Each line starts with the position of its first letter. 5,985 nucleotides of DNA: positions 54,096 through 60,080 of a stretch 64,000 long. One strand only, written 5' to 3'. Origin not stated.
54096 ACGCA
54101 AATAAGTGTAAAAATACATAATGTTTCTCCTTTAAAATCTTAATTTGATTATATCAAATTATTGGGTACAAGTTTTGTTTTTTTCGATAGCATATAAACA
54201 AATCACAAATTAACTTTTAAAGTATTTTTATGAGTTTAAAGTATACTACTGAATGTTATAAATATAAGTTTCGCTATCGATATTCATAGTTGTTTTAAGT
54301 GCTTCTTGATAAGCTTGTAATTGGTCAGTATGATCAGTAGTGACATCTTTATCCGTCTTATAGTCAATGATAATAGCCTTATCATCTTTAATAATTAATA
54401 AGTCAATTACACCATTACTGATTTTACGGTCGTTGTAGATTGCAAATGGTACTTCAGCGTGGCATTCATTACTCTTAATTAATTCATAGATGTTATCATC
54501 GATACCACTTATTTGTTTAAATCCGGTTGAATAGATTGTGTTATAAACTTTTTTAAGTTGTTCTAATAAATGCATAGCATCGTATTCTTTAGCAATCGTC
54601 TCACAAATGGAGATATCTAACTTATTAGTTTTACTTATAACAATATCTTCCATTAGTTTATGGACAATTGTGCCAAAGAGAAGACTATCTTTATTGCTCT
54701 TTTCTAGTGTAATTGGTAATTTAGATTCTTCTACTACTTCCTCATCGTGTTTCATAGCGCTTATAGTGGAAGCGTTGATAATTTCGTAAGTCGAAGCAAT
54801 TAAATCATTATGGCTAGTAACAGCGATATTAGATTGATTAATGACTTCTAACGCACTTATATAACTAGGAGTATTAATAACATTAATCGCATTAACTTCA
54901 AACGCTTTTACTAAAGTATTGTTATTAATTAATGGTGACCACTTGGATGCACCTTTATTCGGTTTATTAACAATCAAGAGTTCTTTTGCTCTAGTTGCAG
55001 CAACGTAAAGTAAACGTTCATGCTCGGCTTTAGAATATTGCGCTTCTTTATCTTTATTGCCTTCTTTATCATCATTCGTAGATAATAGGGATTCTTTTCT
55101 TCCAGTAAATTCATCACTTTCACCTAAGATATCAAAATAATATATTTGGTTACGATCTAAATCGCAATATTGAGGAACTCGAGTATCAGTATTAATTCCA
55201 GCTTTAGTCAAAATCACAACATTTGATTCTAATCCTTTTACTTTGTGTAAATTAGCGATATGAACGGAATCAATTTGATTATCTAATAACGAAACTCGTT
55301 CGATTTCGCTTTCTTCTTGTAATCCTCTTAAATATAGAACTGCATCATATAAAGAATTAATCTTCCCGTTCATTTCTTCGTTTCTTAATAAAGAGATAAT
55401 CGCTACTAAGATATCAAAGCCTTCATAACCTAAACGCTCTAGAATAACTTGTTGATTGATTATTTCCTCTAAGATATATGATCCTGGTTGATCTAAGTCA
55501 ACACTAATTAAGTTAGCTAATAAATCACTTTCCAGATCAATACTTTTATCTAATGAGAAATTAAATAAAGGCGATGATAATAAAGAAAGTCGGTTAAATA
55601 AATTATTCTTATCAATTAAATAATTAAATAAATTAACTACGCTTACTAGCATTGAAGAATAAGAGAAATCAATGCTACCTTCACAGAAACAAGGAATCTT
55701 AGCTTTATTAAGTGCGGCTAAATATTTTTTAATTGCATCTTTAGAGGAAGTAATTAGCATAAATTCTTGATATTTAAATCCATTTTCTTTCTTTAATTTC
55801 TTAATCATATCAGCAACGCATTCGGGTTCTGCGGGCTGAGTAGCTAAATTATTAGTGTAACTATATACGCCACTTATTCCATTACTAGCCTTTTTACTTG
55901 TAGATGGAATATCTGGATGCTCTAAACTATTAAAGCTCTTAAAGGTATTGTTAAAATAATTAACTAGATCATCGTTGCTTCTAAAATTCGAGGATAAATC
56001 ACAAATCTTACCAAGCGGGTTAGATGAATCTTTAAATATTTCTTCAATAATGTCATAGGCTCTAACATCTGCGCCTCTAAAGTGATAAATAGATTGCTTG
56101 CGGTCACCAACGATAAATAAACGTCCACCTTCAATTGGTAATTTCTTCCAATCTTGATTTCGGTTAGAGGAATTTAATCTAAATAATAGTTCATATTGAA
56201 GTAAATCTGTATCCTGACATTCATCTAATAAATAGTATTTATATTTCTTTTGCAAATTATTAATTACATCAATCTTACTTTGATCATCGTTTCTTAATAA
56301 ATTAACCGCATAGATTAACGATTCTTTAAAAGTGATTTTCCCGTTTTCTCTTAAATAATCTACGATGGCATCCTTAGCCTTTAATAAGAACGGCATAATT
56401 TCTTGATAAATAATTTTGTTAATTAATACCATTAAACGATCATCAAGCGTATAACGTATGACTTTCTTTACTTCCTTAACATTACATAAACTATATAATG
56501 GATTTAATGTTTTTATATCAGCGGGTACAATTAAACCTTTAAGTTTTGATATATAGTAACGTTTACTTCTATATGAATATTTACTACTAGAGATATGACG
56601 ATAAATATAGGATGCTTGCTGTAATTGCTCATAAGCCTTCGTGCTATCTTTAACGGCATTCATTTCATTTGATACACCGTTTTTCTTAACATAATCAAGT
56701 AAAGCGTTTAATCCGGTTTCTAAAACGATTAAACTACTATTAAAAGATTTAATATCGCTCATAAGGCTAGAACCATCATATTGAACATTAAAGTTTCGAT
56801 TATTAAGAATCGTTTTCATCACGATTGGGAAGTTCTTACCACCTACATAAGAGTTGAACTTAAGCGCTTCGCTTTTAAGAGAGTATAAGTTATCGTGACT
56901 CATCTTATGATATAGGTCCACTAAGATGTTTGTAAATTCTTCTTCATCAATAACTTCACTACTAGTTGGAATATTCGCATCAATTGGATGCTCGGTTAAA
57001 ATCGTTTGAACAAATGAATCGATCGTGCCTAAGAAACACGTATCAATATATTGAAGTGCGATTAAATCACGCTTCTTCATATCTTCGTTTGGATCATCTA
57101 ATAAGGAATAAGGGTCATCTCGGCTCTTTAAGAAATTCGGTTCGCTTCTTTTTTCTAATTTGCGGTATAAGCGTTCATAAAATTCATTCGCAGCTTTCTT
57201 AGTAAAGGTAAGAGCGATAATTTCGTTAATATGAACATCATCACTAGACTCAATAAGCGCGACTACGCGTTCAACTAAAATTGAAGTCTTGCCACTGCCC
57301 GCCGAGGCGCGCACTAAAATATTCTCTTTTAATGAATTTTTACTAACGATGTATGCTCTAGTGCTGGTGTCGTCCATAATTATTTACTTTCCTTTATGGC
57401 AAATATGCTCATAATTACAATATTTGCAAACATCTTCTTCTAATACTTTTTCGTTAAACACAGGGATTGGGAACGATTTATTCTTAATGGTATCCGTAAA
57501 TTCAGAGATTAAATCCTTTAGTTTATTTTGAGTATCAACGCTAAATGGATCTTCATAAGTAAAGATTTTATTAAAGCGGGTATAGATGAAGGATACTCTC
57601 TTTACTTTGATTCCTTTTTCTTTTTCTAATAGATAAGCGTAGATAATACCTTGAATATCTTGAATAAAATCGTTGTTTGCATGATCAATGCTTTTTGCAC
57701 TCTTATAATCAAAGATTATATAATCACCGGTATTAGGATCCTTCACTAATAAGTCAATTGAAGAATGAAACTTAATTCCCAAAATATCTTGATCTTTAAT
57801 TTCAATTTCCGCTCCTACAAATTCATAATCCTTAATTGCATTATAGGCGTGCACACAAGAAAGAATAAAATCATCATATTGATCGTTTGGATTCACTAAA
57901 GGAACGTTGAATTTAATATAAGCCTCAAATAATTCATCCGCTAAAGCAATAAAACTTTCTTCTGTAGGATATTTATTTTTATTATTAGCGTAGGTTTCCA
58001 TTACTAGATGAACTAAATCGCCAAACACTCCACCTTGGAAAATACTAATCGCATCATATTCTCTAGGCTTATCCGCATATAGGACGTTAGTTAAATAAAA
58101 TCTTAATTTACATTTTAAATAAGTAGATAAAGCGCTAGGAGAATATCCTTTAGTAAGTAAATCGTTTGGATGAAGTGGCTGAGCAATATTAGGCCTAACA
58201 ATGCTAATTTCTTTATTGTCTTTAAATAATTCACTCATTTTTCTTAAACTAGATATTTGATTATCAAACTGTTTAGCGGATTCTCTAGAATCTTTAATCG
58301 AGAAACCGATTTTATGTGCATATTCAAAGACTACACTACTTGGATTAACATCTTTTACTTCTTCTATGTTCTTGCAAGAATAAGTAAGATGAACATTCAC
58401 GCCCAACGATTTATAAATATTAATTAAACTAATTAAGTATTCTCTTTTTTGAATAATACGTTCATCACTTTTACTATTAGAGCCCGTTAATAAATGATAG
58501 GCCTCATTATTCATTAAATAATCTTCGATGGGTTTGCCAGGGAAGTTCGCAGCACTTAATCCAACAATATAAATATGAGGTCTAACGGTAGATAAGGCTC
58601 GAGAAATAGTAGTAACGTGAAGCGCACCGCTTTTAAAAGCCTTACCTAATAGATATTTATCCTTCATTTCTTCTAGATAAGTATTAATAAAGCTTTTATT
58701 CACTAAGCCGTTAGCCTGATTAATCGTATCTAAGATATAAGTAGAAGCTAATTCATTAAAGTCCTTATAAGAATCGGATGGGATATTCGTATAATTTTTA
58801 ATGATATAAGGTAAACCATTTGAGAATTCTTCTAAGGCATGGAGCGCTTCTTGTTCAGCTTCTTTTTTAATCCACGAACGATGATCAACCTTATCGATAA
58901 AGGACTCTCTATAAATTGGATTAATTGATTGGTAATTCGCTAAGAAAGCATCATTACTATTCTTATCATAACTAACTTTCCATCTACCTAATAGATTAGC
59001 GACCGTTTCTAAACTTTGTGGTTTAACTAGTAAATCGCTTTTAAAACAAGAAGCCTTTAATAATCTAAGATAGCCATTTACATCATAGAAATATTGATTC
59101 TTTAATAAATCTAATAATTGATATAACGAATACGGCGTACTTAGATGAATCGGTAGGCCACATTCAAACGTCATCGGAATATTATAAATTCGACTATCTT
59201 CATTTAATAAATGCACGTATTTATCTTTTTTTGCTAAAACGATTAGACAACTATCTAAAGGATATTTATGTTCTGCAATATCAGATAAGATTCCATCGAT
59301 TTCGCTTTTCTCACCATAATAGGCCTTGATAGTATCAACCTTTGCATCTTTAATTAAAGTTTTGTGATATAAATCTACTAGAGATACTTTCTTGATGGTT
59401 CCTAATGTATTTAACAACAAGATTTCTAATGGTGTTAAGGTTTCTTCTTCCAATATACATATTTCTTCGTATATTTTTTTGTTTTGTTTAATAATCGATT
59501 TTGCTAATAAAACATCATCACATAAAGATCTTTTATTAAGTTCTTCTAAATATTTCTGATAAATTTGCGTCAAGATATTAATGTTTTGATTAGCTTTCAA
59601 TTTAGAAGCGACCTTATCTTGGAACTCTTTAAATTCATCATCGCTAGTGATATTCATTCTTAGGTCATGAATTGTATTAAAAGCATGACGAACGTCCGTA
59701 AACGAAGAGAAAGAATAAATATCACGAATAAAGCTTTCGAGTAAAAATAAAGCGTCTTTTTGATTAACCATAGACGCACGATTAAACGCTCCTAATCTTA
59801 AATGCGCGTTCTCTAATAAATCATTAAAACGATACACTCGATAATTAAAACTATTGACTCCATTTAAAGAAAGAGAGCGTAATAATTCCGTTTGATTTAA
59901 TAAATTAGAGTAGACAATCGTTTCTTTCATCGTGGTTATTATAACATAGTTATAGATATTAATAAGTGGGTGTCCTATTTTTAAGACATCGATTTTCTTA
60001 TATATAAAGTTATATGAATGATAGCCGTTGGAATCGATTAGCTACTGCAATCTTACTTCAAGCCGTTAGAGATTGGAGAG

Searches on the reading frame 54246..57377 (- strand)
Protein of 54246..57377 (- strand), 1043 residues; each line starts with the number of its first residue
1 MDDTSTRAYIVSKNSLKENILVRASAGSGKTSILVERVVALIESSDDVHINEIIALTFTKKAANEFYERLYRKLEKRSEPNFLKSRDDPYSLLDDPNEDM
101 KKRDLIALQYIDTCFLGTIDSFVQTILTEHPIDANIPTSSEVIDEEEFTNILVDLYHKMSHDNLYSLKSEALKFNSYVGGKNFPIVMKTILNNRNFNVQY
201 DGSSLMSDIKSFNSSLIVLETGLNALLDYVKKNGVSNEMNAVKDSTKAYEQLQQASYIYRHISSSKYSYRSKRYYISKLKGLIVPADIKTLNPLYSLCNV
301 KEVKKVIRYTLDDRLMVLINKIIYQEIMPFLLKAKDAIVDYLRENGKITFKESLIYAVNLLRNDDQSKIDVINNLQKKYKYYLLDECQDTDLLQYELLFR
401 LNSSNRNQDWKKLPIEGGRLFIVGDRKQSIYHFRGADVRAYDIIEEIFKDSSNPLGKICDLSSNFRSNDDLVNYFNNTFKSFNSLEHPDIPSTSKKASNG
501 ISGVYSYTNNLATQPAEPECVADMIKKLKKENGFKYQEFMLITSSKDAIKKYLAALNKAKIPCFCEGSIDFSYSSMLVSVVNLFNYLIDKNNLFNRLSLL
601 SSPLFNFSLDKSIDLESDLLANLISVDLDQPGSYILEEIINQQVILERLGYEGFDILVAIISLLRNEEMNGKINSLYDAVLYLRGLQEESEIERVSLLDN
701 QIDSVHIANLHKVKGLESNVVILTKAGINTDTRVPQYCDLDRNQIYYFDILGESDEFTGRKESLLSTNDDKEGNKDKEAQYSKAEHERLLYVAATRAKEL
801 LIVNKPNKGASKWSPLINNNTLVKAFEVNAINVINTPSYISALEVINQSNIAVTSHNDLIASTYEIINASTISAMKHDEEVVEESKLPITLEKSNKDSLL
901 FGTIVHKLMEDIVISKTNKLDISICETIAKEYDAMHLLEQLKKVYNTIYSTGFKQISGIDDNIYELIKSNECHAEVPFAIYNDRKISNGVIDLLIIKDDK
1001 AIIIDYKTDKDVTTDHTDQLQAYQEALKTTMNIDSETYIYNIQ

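Call 4: search_protein_families(library=padloc, proteins=[window:54246-57377:-], max_evalue=0.01)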
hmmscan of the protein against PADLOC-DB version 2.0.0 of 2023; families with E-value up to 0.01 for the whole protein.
window:54246-57377:- (1043 aa): 39 families (the best 25 are shown)
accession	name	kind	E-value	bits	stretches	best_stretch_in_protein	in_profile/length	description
PDLC03802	RTasHel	-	2.7e-35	120.4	2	341-600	159-369/675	DRT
PDLC00132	GajB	-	9.9e-31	105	2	8-76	9-71/625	UrvD helicase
PDLC00117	GajB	-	7.9e-28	95.3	2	340-729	184-537/604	UrvD helicase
PDLC00127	GajB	-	3.3e-27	93.2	2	335-724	162-525/594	UrvD helicase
PDLC00114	GajB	-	6.4e-27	92.4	2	341-568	182-383/635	UrvD helicase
PDLC00103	GajB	-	3.5e-26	90.3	2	344-724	179-540/612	UrvD helicase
PDLC00122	GajB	-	1e-24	85.3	2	357-560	145-309/502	UrvD helicase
PDLC00129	GajB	-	3.7e-22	76.7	2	341-492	191-322/594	UrvD helicase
PDLC00107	GajB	-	4.5e-22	76.4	3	318-589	159-401/587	UrvD helicase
PDLC00112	GajB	-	4.9e-22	76.2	3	338-546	172-353/581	UrvD helicase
PDLC00130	GajB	-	2.2e-20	70.5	2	340-480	171-291/589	UrvD helicase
PDLC00123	GajB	-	1.1e-18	65.1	2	17-77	16-74/540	UrvD helicase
PDLC00138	GajB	-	1.6e-17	61.4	2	342-729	188-530/581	UrvD helicase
PDLC00136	GajB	-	2.5e-17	61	2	340-481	169-290/570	UrvD helicase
PDLC00119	GajB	-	1.9e-16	58.2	2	344-481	188-302/565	UrvD helicase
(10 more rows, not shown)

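Call 10: search_protein_families(library=ncbifam, proteins=[window:54246-57377:-], max_evalue=0.01)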
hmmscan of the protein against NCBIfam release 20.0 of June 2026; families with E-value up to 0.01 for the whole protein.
window:54246-57377:- (1043 aa): 14 families
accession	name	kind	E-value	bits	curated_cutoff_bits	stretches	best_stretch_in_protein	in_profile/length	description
TIGR02784.1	addA_alphas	equivalog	1.9e-51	175.6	860.75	2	18-482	11-496/1138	double-strand break repair helicase AddA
NF010485.0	PRK13909.1-2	equivalog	2.7e-48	164.9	650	1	17-1039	3-896/909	RecB-like helicase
TIGR00609.1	recB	equivalog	8.9e-48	163.2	696.05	2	13-555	5-526/1175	exodeoxyribonuclease V subunit beta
TIGR02785.1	addA_Gpos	equivalog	1.7e-46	158.7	707.65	4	17-155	14-133/1234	helicase-exonuclease AddAB subunit AddA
NF010487.0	PRK13909.1-4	equivalog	1.2e-43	149.5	759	2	20-594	7-533/924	RecB-like helicase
TIGR01073.1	pcrA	equivalog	2.8e-34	118.6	911.2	2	341-543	176-351/725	DNA helicase PcrA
TIGR01075.1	uvrD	equivalog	2.5e-27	95.5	1144.45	2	344-567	178-373/715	DNA helicase II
NF008743.0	PRK11773.1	equivalog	7.9e-27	93.9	965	2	342-529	181-341/720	DNA helicase II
NF010486.0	PRK13909.1-3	equivalog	1.6e-24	86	1109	3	21-151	9-137/921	RecB-like helicase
NF008276.0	PRK11054.1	equivalog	4.9e-23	81.5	543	2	17-76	209-267/684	DNA helicase IV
TIGR01074.1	rep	equivalog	6.9e-23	80.8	951.45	2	347-571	179-376/668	DNA helicase Rep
NF008128.0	PRK10876.1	equivalog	2.3e-17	62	1697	2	335-516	336-498/1181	exodeoxyribonuclease V subunit beta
NF008172.0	PRK10919.1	equivalog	4.3e-15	55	1168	2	355-473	188-285/673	DNA helicase Rep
TIGR00372.1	cas4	equivalog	0.0035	17.2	65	1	979-1040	60-124/180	CRISPR-associated protein Cas4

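Call 38: find_related_loci(query=window:54246-57377:-, collection=genome_contigs, flank=10000)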
Query window:54246-57377:- (1043 aa) in genome_contigs; peptide patterns used: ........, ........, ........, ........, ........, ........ (x = any residue, [..] = any of these).
42 stretches matched a pattern, but none encodes a relative of the query by tblastn (E <= 1e-3).
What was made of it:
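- Tried and rejected: It found nothing (call 38).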

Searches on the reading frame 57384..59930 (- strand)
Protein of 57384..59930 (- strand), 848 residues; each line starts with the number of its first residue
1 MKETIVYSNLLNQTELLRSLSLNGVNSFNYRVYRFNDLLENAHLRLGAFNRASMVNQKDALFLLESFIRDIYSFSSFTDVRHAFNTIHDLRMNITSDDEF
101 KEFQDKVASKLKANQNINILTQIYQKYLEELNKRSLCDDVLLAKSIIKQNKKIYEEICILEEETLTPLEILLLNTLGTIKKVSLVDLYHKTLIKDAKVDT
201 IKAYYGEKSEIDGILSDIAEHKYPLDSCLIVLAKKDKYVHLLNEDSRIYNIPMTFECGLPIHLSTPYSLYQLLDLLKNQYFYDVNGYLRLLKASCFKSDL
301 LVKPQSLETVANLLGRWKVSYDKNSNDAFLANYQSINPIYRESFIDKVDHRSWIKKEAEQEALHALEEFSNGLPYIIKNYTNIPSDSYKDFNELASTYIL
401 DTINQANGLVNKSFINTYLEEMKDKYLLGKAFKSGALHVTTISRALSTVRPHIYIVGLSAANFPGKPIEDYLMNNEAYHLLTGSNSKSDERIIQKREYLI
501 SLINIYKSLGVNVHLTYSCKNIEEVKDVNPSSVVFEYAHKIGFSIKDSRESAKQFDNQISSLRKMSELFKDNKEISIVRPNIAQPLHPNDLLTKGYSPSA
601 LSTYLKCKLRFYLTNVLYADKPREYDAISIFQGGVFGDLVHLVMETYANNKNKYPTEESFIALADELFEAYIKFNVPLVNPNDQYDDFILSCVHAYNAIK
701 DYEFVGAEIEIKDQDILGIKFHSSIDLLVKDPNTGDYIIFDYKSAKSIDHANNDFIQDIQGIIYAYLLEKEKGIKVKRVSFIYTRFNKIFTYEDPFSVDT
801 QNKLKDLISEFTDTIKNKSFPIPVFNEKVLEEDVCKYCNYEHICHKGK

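Call 10: search_protein_families(library=ncbifam, proteins=[window:57384-59930:-], max_evalue=0.01)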
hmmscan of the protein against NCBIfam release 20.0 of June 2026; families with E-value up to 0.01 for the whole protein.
window:57384-59930:- (848 aa): 2 families
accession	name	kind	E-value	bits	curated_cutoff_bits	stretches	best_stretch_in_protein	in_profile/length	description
TIGR00372.1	cas4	equivalog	7.7e-11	42.1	65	1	709-845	59-179/180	CRISPR-associated protein Cas4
TIGR03491.1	TIGR03491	subfamily_domain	0.00023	20.2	97.45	1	710-846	79-206/462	TM0106 family RecB-like putative nuclease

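Call 51: search_protein_families(library=pfam, proteins=[window:57384-59930:-], max_evalue=0.05)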
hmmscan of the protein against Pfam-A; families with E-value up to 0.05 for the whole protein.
window:57384-59930:- (848 aa): 2 families
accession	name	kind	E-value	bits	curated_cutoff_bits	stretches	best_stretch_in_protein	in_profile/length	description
PF12705.13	PDDEXK_1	-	2.8e-22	80.3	22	1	597-845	3-247/247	PD-(D/E)XK nuclease superfamily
PF01930.23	Cas_Cas4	-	2.1e-05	25.1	22.7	1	722-845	53-159/160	Domain of unknown function DUF83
